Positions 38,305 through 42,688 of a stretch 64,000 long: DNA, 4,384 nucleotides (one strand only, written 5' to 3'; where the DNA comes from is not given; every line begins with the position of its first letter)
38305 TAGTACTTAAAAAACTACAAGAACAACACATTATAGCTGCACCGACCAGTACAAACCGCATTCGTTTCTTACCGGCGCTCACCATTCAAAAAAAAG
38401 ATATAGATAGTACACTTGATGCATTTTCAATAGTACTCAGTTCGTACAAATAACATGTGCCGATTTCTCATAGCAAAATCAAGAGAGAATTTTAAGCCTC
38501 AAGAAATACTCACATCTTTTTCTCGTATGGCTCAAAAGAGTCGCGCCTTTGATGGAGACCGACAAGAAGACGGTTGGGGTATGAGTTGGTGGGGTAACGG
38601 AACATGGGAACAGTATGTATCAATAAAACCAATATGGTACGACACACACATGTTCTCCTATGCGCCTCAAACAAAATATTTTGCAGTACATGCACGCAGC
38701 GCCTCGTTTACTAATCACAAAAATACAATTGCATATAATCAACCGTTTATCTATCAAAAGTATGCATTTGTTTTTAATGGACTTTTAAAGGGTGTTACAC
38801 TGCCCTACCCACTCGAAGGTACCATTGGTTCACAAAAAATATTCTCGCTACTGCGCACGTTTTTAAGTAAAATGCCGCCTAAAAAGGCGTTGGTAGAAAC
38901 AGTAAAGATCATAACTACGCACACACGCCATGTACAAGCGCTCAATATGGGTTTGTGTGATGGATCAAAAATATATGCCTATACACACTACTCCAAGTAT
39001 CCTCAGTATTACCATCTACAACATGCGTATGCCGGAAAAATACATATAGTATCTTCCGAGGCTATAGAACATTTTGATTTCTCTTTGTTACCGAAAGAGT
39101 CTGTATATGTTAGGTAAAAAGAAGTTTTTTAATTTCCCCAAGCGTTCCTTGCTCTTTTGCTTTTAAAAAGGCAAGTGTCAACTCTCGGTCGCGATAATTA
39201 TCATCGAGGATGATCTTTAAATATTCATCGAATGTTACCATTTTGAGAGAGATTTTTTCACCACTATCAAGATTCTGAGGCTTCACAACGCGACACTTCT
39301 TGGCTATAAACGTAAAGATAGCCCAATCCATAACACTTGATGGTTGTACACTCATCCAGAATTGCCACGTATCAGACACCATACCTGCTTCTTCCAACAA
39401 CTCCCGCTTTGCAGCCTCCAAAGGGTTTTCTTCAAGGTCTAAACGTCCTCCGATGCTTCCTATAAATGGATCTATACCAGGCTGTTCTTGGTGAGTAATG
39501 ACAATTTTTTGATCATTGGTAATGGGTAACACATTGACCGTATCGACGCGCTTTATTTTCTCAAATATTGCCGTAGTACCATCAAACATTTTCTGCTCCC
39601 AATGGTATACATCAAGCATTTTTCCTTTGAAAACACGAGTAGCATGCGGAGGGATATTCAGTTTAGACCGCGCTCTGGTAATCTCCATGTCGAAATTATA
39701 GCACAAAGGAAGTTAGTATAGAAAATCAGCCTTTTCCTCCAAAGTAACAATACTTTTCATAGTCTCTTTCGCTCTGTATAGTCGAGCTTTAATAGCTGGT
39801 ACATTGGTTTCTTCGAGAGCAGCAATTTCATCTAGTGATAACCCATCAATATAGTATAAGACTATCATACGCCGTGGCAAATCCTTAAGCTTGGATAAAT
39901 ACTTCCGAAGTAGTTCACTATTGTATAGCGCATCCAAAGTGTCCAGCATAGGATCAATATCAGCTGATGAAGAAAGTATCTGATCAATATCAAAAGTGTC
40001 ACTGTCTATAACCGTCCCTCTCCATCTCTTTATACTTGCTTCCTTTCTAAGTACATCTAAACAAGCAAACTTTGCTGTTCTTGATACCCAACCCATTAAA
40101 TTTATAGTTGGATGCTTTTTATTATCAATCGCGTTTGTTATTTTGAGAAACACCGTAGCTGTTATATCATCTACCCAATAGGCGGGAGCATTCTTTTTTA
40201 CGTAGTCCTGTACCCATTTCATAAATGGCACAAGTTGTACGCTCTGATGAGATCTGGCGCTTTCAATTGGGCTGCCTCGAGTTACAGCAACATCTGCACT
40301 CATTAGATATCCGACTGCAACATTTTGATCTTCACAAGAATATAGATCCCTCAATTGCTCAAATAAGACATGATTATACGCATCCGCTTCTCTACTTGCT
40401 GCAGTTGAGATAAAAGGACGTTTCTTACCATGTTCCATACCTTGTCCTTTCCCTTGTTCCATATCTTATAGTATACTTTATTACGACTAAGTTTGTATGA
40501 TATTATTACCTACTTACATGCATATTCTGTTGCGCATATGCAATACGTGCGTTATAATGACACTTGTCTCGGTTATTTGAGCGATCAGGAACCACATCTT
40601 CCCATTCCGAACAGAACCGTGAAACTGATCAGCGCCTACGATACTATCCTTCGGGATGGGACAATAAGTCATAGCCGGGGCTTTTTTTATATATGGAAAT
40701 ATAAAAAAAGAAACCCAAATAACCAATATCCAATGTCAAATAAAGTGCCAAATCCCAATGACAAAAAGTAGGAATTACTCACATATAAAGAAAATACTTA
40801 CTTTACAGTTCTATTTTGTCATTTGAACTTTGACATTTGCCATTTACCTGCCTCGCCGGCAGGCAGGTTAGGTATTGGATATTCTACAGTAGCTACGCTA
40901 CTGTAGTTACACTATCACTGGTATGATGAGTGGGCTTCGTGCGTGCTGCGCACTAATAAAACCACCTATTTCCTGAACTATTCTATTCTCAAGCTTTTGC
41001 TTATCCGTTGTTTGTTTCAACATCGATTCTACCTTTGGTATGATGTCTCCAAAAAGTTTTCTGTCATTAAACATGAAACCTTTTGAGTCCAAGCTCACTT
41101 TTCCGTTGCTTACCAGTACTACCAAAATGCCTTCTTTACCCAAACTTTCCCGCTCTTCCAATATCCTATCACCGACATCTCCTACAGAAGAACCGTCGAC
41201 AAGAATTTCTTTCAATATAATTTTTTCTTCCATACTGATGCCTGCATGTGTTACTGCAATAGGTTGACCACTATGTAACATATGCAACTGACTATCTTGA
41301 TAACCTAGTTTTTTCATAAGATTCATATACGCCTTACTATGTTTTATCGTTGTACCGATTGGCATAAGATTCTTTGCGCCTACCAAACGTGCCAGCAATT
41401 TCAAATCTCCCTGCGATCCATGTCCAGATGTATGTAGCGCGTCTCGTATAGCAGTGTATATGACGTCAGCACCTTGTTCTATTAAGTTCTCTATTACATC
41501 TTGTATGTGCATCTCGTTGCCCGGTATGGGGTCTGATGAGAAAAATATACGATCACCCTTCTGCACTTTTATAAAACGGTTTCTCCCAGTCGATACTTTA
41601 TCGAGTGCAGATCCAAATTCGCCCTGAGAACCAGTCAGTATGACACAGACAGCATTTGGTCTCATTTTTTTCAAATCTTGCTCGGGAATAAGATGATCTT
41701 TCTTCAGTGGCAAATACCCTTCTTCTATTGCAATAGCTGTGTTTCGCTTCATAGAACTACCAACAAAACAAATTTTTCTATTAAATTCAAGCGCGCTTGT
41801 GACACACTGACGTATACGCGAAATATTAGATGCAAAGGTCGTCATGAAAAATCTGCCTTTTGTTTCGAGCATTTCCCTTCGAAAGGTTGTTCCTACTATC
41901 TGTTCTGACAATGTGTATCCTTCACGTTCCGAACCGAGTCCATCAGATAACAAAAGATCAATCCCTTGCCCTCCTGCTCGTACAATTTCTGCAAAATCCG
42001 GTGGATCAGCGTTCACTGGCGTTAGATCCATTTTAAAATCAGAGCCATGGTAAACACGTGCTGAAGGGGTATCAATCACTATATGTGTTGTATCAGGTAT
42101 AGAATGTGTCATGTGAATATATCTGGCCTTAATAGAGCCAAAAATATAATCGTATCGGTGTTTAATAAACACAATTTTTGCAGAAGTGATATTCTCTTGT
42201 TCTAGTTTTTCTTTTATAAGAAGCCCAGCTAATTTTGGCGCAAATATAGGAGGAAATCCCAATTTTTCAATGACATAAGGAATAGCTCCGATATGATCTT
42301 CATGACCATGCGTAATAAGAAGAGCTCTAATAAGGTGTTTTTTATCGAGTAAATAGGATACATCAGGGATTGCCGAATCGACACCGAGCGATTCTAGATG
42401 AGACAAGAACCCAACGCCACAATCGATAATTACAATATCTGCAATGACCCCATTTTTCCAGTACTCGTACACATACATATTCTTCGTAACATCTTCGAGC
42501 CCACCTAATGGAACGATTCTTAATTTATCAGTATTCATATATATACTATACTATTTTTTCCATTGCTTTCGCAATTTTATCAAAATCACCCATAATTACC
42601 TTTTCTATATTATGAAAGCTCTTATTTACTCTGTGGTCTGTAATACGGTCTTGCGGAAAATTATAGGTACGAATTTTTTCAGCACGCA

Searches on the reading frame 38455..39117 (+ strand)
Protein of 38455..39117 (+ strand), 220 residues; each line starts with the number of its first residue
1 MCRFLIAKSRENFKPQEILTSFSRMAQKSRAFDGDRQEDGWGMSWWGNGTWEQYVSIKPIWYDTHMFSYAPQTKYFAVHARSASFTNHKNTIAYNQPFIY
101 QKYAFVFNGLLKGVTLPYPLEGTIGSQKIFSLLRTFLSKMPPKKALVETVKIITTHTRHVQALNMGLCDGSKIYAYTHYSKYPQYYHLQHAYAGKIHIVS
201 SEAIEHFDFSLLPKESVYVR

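Call 22: search_protein_families(library=pfam, proteins=[window:38455-39117:+], max_evalue=0.001)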
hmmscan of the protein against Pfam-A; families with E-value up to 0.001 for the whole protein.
window:38455-39117:+ (220 aa): 1 family
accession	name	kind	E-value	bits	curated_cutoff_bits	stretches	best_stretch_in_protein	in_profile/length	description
PF13230.11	GATase_4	-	1.6e-05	24.5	23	1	21-178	16-187/272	Glutamine amidotransferases class-II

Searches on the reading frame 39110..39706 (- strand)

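Call 22: search_protein_families(library=pfam, proteins=[window:39110-39706:-], max_evalue=0.001)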
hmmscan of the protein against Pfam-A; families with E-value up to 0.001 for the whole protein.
window:39110-39706:- (198 aa): 1 family
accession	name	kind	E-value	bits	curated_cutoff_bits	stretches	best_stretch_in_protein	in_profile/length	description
PF00293.34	NUDIX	-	3.1e-12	47.1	21.1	1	53-171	2-125/134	NUDIX domain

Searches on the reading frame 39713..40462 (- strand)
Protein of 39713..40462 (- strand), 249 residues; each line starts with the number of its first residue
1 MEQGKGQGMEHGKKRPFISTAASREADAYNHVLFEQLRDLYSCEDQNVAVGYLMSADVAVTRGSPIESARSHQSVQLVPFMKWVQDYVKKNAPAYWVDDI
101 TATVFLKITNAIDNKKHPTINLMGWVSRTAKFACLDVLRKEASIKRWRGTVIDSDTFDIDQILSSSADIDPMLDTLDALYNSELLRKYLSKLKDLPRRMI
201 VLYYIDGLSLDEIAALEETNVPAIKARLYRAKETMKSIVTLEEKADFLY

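Call 22: search_protein_families(library=pfam, proteins=[window:39713-40462:-], max_evalue=0.001)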
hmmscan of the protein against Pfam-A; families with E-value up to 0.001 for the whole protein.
window:39713-40462:- (249 aa): 1 family
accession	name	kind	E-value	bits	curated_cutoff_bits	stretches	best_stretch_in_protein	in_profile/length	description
PF08281.18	Sigma70_r4_2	-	5.9e-11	42.3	25.7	1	183-235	2-54/54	Sigma-70, region 4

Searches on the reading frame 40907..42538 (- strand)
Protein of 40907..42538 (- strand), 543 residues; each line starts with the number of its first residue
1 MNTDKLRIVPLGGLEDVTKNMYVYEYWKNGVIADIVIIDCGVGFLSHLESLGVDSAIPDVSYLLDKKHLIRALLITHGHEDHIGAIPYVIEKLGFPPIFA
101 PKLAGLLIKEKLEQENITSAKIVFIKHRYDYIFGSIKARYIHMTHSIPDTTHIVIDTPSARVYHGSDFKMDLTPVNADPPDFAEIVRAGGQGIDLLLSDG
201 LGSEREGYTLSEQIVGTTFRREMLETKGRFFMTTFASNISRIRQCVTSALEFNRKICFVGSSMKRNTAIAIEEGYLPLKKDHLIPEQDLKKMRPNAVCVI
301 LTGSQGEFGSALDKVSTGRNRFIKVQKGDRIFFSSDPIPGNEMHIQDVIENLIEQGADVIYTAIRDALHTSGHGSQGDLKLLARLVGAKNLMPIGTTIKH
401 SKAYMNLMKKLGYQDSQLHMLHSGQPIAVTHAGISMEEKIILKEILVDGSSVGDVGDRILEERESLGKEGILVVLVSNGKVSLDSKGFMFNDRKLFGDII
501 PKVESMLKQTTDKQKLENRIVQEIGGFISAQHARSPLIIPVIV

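Call 22: search_protein_families(library=pfam, proteins=[window:40907-42538:-], max_evalue=0.001)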
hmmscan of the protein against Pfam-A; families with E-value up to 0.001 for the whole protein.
window:40907-42538:- (543 aa): 4 families
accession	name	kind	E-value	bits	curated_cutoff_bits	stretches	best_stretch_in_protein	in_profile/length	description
PF22505.1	RNase_J_b_CASP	-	3.1e-40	137.3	27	1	227-352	1-126/126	Ribonuclease J, beta-CASP domain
PF00753.33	Lactamase_B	-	5.2e-07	30.2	22.7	1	70-164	44-146/196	Metallo-beta-lactamase superfamily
PF17770.6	RNase_J_C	-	1.7e-06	29.4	23.8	1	459-543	1-100/102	Ribonuclease J C-terminal domain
PF12706.13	Lactamase_B_2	-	3.5e-06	27.2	27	1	36-169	3-144/200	Beta-lactamase superfamily domain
